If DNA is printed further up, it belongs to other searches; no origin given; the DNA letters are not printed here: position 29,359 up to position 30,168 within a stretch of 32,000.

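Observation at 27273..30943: Array of TIGR03067-like small paralogs inserted between DUF58 and the BatA-like VWA gene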

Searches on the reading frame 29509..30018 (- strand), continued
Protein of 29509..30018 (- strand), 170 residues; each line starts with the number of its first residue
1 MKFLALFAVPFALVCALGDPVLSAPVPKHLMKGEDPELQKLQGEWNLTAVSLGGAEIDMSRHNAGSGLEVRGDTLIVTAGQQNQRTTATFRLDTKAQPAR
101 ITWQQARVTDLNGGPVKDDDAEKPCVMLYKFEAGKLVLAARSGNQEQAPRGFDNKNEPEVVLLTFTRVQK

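Call 64: find_encoding_contigs(protein=P0069, flank=5000, max_places=2)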
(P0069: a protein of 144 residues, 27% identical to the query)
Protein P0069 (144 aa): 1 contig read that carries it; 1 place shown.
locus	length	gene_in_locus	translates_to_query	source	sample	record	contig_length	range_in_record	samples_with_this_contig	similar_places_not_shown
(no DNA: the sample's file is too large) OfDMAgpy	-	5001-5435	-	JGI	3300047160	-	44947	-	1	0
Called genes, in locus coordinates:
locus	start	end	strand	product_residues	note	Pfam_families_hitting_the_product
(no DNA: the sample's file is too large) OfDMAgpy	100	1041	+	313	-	PF00135:COesterase, PF20434:BD-FAE, PF07859:Abhydrolase_3, PF01738:DLH (faint), PF00326:Peptidase_S9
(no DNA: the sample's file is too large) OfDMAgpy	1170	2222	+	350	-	PF07963:N_methyl (weak), PF07596:SBP_bac_10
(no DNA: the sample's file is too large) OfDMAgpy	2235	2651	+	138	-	-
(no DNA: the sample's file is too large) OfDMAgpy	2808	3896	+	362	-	PF20030:bpMoxR, PF00004:AAA (weak), PF07726:AAA_3, PF07728:AAA_5, PF17863:AAA_lid_2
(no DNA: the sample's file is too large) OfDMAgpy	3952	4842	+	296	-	PF01882:DUF58, PF13519:VWA_2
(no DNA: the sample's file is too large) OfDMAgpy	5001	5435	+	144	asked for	-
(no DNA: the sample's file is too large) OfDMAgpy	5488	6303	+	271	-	-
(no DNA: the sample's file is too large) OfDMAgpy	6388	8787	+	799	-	PF07584:BatA, PF13519:VWA_2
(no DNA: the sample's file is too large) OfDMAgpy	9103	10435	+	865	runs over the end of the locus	-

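Call 65: find_encoding_contigs(protein=P0017, flank=5000, max_places=2)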
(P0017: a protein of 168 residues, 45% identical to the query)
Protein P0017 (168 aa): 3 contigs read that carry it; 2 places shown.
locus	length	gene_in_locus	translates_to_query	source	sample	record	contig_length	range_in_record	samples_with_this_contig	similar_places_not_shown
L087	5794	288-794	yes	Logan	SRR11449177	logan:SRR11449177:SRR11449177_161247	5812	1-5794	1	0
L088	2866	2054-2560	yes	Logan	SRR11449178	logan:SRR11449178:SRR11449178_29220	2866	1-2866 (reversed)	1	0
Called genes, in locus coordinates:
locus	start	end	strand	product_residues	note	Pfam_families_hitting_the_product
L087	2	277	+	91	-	?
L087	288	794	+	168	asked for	-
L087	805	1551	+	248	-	-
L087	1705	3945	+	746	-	PF07584:BatA, PF13519:VWA_2, PF07705:CARDB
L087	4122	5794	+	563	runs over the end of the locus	?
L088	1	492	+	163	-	?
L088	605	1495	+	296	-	PF01882:DUF58, PF13519:VWA_2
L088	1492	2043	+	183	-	-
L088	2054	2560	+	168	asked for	-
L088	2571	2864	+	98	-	?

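Call 66: find_encoding_contigs(protein=P0077, flank=5000, max_places=2)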
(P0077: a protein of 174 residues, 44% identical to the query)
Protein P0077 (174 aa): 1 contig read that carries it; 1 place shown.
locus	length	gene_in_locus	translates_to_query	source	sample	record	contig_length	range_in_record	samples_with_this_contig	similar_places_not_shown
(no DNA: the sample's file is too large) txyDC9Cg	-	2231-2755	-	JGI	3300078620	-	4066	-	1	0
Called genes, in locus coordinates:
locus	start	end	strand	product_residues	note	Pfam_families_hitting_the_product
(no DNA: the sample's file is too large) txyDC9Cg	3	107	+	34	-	?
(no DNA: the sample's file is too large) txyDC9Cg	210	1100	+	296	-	PF01882:DUF58, PF13519:VWA_2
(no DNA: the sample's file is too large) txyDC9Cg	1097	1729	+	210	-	-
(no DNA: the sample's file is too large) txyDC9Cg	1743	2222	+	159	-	-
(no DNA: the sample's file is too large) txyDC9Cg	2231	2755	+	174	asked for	-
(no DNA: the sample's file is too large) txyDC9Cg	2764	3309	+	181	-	-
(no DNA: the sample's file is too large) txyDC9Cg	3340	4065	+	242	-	?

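Call 67: search_solved_structures(query=A2, max_evalue=1, show_alignments=2)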
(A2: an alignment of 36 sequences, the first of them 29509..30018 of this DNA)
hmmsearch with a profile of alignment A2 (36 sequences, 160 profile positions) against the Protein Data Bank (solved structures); distinct sequences matched with E-value up to 1: 12.
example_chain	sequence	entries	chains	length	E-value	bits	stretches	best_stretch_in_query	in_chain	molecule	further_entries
4hhu_A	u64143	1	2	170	0.00015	24.4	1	114-155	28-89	OR280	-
9x35_B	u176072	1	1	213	0.24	14.1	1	41-109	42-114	IgG1 Fc variant chain B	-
9x35_C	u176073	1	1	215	0.24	14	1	41-109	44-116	IgG1 Fc variant chain C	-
1a57_A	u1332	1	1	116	0.4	13.3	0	38-78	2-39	INTESTINAL FATTY ACID-BINDING PROTEIN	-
3wn5_A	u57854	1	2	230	0.44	13.2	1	42-109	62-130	Ig gamma-1 chain C region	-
7qh3_A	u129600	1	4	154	0.57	12.8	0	116-139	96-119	RsfG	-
3wjl_A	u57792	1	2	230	0.66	12.6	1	41-109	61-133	Ig gamma-1 chain C region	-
6d58_A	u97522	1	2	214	0.7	12.6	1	39-109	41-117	Immunoglobulin heavy constant gamma 3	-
6g1e_A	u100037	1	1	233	0.76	12.4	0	39-109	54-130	Immunoglobulin heavy constant gamma 1,Immunoglobulin heavy constant gamma 3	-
2mtl_A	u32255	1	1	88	0.9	12.2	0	113-148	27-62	De novo designed protein FR55 OR109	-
8btb_A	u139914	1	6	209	0.96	12.1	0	39-109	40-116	FLJ00385 protein (Fragment)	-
8btb_B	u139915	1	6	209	0.96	12.1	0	39-109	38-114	FLJ00385 protein (Fragment)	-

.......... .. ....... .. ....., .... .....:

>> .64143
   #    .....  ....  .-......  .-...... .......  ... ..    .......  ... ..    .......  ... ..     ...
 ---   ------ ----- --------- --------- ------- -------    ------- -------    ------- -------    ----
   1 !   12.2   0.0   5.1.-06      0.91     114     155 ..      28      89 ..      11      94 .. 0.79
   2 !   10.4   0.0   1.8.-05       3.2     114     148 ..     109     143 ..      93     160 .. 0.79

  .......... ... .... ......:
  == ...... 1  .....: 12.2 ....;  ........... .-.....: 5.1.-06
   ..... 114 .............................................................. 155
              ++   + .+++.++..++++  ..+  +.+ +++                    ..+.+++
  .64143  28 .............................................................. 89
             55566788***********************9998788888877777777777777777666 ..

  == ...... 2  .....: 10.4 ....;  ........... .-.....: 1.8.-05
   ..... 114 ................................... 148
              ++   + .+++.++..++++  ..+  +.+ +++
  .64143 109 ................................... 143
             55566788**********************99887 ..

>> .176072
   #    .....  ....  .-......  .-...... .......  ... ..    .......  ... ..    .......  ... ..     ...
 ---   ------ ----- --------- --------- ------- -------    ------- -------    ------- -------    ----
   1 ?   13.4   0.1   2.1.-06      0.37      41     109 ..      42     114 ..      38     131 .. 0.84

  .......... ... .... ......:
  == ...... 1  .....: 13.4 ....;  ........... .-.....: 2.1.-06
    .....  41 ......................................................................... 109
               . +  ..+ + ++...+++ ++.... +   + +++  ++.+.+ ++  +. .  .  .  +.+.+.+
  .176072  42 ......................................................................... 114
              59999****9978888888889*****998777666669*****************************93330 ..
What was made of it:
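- Tried and rejected: A search with the family profile found only a spurious hit to a designed protein, plus FABP and RsfG at E about 0.5 (call 67).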

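Call 69: find_encoding_contigs(protein=P0016, flank=5000, max_places=2)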
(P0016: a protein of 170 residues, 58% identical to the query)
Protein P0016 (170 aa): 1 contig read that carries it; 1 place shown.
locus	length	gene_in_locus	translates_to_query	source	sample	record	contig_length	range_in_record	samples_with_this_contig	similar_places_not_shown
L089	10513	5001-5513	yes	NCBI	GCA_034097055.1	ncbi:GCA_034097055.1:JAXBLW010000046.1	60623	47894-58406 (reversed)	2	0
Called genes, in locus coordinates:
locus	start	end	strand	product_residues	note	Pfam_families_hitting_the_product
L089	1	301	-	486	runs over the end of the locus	-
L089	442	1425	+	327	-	PF01073:3Beta_HSD, PF01370:Epimerase, PF02719:Polysacc_synt_2, PF04321:RmlD_sub_bind, PF05368:NmrA (weak), PF13460:NAD_binding_10, PF16363:GDP_Man_Dehyd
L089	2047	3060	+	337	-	PF00493:MCM (weak), PF20030:bpMoxR, PF07726:AAA_3, PF07728:AAA_5, PF17863:AAA_lid_2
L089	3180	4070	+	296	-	PF01882:DUF58, PF13519:VWA_2 (weak)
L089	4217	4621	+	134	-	-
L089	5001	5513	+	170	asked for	-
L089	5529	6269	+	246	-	-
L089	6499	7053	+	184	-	-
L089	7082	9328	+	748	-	PF07584:BatA, PF13519:VWA_2, PF07705:CARDB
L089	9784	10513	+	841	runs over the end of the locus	-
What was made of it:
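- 29321..30236 (-): Tandem duplication unit 2. It holds the upstream region, copy A and the 5' part of a ps5-type lipoprotein gene. The unit is absent from G. algarum JC717 (call 69).
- Copy number differs between strains of one species (call 69).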

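Call 77: search_protein_families(library=padloc, proteins=[window:29509-30018:-], max_evalue=0.01)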
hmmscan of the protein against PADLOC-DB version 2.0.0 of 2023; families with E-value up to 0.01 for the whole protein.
window:29509-30018:- (170 aa): 0 families
